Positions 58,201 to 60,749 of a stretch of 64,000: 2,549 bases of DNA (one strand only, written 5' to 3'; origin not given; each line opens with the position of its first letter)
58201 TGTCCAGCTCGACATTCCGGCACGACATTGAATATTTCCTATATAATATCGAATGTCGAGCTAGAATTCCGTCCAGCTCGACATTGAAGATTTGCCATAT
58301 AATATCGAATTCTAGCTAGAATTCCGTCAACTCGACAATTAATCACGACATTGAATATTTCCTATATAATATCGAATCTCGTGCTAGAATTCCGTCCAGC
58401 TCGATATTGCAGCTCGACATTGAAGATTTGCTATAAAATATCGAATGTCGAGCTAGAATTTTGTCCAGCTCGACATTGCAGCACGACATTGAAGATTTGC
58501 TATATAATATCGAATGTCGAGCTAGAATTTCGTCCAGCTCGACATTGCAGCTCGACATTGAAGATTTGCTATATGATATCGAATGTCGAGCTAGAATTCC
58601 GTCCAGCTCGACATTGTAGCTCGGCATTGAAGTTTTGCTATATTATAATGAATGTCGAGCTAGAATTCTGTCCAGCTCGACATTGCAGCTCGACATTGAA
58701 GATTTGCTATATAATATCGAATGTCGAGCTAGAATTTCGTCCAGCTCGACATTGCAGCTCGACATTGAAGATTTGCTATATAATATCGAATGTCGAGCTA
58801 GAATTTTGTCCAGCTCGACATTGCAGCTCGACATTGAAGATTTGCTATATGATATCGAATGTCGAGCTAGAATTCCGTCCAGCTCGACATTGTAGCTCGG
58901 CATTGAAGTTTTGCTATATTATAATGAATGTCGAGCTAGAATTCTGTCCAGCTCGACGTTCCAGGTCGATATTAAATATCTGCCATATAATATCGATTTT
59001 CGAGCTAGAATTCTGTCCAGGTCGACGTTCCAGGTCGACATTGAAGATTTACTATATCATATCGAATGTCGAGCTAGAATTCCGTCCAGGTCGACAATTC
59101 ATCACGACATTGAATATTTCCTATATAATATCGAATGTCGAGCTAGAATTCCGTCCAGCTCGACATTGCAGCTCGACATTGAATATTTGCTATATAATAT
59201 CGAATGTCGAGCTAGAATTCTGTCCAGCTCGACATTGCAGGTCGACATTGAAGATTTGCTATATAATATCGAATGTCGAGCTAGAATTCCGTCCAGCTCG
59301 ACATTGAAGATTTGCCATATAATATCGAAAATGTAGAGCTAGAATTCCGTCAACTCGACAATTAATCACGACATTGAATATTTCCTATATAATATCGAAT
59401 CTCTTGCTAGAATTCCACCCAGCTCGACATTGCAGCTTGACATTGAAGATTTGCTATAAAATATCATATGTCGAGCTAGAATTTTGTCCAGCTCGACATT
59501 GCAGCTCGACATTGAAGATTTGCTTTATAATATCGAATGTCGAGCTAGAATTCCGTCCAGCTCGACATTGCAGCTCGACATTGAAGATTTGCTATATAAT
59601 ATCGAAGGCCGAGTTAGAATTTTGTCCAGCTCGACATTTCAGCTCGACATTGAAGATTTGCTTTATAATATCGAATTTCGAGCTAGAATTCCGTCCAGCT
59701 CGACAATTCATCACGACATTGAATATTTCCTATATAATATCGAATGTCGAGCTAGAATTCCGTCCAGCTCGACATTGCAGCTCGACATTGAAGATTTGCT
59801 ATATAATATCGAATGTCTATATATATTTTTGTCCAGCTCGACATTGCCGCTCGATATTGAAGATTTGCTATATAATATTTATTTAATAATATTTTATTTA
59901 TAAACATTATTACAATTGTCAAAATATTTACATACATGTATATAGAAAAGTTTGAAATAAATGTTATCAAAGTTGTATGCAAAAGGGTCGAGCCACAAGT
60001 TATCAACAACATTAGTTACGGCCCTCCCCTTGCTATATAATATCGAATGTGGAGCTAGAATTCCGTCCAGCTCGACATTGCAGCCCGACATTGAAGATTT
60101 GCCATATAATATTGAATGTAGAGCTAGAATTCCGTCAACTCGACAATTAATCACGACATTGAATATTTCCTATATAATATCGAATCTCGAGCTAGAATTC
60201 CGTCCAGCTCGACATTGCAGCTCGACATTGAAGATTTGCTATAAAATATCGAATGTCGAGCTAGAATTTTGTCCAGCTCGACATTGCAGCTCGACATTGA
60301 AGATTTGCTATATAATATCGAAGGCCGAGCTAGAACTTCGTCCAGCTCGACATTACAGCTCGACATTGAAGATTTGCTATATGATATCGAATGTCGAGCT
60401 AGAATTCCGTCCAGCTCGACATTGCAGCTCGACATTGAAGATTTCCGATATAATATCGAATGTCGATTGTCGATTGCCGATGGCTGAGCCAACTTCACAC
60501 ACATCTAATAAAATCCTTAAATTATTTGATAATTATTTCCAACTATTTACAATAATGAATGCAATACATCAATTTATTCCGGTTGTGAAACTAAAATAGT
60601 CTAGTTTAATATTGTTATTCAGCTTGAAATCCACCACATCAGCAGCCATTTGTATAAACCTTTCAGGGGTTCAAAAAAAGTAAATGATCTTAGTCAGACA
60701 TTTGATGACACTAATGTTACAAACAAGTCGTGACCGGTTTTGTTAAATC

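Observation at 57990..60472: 69-bp EcoRI-site satellite whose 3x23-codon periodicity creates long overlapping pseudo-ORFs on both strands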

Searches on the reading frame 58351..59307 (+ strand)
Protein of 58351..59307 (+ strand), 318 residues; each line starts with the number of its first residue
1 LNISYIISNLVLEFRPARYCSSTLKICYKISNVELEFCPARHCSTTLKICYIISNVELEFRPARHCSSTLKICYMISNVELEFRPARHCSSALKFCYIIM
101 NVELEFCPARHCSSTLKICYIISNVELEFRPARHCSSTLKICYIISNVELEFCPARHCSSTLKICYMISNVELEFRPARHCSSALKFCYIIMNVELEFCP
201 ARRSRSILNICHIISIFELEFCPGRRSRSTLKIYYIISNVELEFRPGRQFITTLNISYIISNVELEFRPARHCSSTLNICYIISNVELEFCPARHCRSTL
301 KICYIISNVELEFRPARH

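Call 8: search_protein_families(library=pfam, proteins=[window:58351-59307:+], max_evalue=0.01)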
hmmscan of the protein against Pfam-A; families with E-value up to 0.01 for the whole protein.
window:58351-59307:+ (318 aa): 3 families
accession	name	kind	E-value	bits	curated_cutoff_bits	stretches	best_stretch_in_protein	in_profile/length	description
PF25282.1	POTRA1_3_Toc75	-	0.00013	22.6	27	0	160-180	66-86/99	Toc75-like, POTRA domain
PF10912.14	Glam1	-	0.00038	21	22.3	0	154-219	1-67/146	Glia associated membrane protein glam-1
PF04992.19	RNA_pol_Rpb1_6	-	0.0015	18.8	23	0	254-287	91-124/189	RNA polymerase Rpb1, domain 6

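Call 22: find_homologous_proteins(query=window:58351-59307:+)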
Query window:58351-59307:+: 8000 candidates shared short words with the query, none scored E <= 0.001.

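Call 38: find_encoding_contigs(protein=window:58351-59307:+, flank=10000)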
Protein window:58351-59307:+ (318 aa): no gene with exactly this product is on record in the collection.

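Call 55: search_protein_representatives(protein=window:58351-59307:+)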
Query: 318 residues. Proteins with E-value up to 0.001 (for the whole library): 24; up to 1e-10: 1; up to 1e-30: 1. The best 24 are listed.
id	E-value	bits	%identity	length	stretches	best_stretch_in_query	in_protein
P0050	5.7e-42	160.4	22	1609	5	3-185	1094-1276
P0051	3.4e-08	49.5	39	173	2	101-137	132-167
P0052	5.9e-08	48.7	22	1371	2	22-173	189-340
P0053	6.7e-08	48.5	35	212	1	77-189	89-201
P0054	4.7e-07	45.7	22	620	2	68-229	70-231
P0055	2.2e-06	43.5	32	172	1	95-188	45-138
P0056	3.1e-06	43.0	24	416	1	5-180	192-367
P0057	7.3e-06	41.8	22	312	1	13-187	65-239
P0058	8.2e-06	41.6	24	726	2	8-296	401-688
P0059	2.2e-05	40.2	21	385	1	44-218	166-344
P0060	3.3e-05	39.6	25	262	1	34-161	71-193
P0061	4.0e-05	39.4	26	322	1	53-183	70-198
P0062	8.2e-05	38.3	40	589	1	31-186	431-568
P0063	1.5e-04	37.5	22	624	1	37-285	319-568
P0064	2.7e-04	36.7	16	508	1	48-198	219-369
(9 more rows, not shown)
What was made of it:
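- The exhaustive HMMER search gave one hit at E = 5.7e-42 (call 55).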

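Call 56: search_protein_families(library=pfam, proteins=[P0050, P0051, P0052, P0053, P0054, P0055], max_evalue=0.001)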
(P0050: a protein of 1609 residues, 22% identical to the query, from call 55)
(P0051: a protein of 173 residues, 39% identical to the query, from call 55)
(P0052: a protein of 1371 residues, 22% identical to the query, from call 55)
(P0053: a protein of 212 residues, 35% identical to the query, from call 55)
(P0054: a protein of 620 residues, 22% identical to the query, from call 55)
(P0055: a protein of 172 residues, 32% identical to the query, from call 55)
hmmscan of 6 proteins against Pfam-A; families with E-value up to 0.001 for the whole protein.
P0050 (1609 aa): 3 families
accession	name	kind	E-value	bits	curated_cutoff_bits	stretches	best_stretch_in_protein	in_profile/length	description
PF03172.18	HSR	-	1.3e-32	112.3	24.9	1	27-121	4-98/99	HSR domain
PF01342.26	SAND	-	2e-24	85.5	22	1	1335-1411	1-75/76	SAND domain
PF00628.35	PHD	-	0.00069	20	24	0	1431-1471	1-47/47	PHD-finger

P0051 (173 aa): 0 families

P0052 (1371 aa): 1 family
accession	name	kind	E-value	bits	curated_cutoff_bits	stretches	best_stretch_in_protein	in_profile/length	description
PF19335.5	HMBD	-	2.1e-08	34.4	23.6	0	206-225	7-25/28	Heavy metal binding domain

P0053 (212 aa): 1 family
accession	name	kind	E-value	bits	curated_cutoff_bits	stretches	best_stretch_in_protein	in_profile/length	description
PF07796.16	DUF1638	-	0.00013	22.3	27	0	100-130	37-66/161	Protein of unknown function (DUF1638)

P0054 (620 aa): 7 families
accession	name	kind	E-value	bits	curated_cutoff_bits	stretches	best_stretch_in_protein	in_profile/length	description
PF12799.13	LRR_4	-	1.5e-44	149.4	27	10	122-164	1-42/44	Leucine Rich repeats (2 copies)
PF23952.1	LRR_EndoS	-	5e-24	85.2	27.9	6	126-201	27-92/116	Endo-beta-N-acetylglucosaminidase EndoS LRR domain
PF13306.12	LRR_5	-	3.8e-12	46.7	27.7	1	211-331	9-126/127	BspA type Leucine rich repeat region (6 copies)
PF25019.1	LRR_R13L1-DRL21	-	2.2e-11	44.2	27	0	208-270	63-127/127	R13L1/DRL21 LRRs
PF23247.1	LRR_RPS2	-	5.3e-09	36.7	27.9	0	182-224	114-159/160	Plant disease resistance protein RPS2-like, leucine-rich repeats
PF13855.12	LRR_8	-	4e-07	30.1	27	0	118-155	21-59/61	Leucine rich repeat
PF23622.1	LRR_At1g61320_AtMIF1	-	1.3e-06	28.5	26.9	0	77-181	71-174/384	At1g61320/AtMIF1, LRR domain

P0055 (172 aa): 0 families

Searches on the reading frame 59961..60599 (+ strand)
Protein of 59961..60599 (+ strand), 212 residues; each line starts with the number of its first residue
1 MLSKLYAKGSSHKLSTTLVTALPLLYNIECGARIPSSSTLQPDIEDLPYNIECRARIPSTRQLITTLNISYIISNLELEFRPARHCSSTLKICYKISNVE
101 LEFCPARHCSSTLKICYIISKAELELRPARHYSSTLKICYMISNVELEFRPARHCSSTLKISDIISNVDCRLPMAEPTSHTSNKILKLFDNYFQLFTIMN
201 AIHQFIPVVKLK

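Call 37: find_encoding_contigs(protein=window:59961-60599:+, flank=10000)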
Protein window:59961-60599:+ (212 aa): no gene with exactly this product is on record in the collection.

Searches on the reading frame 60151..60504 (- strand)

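Call 8: search_protein_families(library=pfam, proteins=[window:60151-60504:-], max_evalue=0.01)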
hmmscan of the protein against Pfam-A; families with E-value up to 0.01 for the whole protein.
window:60151-60504:- (117 aa): 1 family
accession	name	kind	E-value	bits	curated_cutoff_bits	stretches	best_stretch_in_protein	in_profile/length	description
PF21565.2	Tsi1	-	0.00048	20.4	27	0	55-91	40-76/146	Immune protein Tsi1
